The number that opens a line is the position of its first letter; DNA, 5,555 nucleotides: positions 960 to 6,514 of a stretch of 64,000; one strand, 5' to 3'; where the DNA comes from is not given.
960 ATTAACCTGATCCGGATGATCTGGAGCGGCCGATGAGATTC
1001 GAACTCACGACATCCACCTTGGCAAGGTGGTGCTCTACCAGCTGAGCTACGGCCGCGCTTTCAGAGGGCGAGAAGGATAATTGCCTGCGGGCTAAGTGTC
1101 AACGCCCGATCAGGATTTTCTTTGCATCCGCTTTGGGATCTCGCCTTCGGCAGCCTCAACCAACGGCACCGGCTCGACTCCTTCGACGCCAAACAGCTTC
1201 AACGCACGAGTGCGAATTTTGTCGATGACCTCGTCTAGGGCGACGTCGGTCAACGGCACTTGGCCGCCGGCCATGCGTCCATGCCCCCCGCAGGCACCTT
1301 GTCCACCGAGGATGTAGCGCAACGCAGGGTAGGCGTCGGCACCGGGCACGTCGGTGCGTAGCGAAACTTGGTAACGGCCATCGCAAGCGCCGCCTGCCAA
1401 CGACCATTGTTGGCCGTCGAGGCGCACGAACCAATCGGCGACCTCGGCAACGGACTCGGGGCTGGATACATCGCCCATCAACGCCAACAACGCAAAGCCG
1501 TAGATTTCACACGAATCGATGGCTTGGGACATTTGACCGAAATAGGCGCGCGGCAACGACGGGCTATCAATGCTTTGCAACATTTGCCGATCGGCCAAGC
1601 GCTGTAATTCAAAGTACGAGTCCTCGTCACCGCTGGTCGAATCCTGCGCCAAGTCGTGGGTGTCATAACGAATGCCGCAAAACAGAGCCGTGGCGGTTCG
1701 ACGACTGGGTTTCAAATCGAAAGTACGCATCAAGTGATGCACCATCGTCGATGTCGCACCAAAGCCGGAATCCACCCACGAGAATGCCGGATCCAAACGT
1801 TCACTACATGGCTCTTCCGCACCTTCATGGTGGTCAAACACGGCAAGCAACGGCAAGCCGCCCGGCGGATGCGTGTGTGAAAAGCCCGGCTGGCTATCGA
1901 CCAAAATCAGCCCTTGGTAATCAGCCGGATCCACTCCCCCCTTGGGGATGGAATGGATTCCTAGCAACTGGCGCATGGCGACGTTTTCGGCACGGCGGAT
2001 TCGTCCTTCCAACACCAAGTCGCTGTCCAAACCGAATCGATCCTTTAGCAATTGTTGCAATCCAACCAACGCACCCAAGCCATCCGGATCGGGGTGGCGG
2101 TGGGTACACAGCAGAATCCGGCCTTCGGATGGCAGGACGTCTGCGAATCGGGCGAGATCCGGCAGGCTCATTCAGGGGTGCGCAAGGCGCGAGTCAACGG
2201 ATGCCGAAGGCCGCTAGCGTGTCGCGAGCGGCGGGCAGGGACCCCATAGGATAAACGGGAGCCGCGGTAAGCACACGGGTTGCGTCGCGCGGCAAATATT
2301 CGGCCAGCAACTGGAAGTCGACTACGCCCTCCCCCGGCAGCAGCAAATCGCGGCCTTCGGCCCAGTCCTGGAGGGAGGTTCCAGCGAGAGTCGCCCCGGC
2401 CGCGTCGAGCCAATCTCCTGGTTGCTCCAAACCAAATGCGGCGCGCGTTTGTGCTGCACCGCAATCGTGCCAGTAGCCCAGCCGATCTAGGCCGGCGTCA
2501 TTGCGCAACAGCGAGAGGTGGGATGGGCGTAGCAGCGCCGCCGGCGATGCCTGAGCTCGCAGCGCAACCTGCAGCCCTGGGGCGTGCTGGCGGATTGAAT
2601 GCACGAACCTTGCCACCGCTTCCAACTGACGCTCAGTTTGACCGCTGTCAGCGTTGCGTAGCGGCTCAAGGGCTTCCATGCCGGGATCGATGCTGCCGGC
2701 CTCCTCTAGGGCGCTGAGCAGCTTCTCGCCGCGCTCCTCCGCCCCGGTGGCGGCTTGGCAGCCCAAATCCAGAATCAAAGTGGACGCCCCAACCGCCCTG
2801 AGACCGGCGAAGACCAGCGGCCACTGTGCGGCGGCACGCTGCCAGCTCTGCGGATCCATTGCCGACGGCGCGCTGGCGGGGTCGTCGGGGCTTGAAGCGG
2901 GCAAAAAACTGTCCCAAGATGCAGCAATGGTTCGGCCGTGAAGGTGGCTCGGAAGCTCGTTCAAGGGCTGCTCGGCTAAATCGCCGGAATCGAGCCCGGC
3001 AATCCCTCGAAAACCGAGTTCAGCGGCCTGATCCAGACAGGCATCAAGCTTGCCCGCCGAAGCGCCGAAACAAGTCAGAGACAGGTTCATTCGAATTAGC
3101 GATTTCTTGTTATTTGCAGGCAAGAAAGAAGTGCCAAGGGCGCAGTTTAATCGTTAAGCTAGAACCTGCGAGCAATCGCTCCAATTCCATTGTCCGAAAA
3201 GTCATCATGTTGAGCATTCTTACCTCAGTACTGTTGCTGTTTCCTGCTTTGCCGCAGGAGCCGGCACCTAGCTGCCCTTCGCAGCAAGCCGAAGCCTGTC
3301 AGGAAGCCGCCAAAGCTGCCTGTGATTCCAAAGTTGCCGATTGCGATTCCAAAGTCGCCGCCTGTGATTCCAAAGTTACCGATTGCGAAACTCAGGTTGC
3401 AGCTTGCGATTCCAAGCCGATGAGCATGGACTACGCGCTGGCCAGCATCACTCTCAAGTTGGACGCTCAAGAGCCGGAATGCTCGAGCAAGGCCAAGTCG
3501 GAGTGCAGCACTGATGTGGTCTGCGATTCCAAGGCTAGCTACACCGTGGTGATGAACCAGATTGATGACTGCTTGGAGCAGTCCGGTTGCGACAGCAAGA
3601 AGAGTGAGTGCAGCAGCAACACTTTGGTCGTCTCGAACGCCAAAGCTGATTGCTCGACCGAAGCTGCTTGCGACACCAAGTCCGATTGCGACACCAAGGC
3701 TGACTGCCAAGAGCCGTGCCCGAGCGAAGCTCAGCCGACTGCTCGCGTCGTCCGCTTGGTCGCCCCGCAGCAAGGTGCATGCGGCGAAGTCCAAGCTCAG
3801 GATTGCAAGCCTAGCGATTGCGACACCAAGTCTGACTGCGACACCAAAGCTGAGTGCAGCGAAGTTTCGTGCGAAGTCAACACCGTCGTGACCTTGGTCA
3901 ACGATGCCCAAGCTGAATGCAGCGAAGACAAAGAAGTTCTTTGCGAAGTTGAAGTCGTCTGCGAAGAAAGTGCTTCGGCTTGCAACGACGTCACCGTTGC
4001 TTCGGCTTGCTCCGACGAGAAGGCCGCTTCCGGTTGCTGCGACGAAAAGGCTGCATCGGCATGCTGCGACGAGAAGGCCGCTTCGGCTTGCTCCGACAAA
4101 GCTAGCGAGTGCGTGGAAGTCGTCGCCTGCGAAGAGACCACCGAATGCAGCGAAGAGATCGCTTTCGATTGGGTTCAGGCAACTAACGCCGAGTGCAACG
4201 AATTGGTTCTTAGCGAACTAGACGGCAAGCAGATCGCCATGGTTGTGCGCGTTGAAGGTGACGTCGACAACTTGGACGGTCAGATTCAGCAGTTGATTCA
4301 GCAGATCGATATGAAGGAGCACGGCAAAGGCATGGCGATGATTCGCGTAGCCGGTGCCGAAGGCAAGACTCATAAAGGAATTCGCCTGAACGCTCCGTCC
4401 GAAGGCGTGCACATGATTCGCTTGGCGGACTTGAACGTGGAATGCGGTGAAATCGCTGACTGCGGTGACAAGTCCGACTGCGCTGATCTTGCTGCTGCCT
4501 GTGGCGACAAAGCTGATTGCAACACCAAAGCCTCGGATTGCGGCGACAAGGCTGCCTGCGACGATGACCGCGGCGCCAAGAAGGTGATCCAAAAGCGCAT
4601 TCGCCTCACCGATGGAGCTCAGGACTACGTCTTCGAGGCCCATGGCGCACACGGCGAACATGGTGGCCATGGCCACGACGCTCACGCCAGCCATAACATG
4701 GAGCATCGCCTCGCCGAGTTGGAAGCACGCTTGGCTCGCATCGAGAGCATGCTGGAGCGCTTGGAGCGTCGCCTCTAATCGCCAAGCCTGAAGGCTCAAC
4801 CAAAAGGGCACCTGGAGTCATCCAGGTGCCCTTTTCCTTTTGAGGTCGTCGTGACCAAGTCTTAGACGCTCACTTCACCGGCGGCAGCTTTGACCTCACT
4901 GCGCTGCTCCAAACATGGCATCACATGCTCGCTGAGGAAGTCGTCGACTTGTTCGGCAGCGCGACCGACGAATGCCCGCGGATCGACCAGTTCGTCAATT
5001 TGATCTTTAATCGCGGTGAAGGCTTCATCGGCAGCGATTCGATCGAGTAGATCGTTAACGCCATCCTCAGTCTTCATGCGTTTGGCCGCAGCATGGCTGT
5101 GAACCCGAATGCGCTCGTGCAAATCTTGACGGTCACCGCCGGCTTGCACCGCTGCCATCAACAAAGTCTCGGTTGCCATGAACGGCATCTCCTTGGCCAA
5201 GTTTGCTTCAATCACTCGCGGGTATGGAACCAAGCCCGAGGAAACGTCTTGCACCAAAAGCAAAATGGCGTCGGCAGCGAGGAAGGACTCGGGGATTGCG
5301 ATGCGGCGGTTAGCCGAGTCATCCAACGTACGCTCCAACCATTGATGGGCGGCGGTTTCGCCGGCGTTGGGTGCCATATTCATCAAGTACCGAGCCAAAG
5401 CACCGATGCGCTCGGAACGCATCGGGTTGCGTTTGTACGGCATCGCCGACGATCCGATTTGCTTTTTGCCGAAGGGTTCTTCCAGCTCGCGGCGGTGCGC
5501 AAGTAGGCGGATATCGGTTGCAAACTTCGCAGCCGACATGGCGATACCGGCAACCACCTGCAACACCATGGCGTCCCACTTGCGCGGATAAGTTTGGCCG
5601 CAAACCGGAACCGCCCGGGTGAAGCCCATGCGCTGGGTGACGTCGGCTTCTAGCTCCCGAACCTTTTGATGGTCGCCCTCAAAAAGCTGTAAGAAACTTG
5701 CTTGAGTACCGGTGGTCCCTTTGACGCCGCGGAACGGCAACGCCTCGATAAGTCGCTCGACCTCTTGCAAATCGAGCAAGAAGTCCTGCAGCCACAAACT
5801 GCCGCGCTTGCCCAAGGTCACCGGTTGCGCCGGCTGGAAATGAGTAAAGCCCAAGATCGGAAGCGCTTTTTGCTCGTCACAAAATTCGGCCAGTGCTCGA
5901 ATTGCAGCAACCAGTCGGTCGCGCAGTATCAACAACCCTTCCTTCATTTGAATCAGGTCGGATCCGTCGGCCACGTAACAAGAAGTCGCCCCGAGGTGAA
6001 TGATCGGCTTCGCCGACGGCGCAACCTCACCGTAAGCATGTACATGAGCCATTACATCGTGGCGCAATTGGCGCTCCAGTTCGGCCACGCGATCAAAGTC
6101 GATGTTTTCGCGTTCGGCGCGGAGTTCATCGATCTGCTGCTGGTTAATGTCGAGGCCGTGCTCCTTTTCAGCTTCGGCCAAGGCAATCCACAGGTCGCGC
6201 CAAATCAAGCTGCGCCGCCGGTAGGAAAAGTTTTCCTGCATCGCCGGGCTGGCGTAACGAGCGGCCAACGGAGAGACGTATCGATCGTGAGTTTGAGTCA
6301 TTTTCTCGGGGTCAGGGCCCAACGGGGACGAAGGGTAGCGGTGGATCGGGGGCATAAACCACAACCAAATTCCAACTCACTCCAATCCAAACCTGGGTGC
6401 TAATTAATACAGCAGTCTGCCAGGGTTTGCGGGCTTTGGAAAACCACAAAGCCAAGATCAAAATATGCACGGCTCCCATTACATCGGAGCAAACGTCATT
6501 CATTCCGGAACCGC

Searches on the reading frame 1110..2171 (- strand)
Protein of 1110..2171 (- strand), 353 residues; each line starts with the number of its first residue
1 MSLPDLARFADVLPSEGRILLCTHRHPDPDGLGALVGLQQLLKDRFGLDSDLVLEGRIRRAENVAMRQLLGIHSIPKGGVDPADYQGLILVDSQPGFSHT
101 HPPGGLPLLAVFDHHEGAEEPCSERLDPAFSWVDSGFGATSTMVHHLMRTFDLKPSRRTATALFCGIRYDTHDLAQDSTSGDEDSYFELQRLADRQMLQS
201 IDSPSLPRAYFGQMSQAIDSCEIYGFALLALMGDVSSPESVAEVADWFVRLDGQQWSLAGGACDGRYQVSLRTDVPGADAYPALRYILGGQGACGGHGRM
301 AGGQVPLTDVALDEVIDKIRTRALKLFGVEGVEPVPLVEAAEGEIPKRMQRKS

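Call 38: search_protein_families(library=pfam, proteins=[window:1110-2171:-], max_evalue=0.00001)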
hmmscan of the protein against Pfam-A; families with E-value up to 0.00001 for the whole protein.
window:1110-2171:- (353 aa): 1 family
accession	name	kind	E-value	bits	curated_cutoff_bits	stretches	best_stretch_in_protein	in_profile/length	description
PF01368.27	DHH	-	1.5e-08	35.4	28.1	1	18-167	1-125/125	DHH family, N-terminal domain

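Call 72: find_encoding_contigs(protein=window:1113-2171:-, flank=10000, max_places=2)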
Protein window:1113-2171:- (353 aa): 8 contigs read that carry it; 2 places shown.
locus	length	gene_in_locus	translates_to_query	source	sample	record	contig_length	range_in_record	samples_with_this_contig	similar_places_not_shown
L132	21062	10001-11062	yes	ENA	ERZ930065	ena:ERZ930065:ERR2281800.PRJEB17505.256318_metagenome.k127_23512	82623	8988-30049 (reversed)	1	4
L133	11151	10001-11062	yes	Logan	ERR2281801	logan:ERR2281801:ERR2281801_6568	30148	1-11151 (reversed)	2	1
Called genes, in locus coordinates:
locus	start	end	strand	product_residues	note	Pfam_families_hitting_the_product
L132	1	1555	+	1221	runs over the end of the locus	-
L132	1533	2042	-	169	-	PF02542:YgbB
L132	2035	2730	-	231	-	PF01128:IspD, PF12804:NTP_transf_3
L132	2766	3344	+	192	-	PF02075:RuvC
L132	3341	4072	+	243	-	-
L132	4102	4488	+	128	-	-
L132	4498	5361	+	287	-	PF02749:QRPTase_N, PF01729:QRPTase_C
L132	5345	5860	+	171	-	-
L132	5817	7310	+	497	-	PF00206:Lyase_1, PF10397:ADSL_C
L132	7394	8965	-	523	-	-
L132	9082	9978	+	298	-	-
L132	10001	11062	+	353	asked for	PF01368:DHH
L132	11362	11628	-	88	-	PF12797:Fer4_2 (faint), PF13237:Fer4_10 (faint), PF14697:Fer4_21 (faint), PF12838:Fer4_7, PF13187:Fer4_9 (weak), PF13484:Fer4_16 (faint), PF00037:Fer4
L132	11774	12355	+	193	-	PF02660:G3P_acyltransf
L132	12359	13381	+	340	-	PF01210:NAD_Gly3P_dh_N, PF07479:NAD_Gly3P_dh_C, PF20618:GPD_NAD_C_bact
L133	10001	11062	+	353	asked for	PF01368:DHH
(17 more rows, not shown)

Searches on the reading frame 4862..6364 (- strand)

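Call 38: search_protein_families(library=pfam, proteins=[window:4862-6364:-], max_evalue=0.00001)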
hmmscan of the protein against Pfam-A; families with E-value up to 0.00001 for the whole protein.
window:4862-6364:- (500 aa): 2 families
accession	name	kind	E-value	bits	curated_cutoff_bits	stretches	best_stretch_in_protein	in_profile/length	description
PF00206.25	Lyase_1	-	5.7e-24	85.5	27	1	41-322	9-305/312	Lyase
PF10397.14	ADSL_C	-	6.4e-23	81.3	32.7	1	394-476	1-79/79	Adenylosuccinate lyase C-terminus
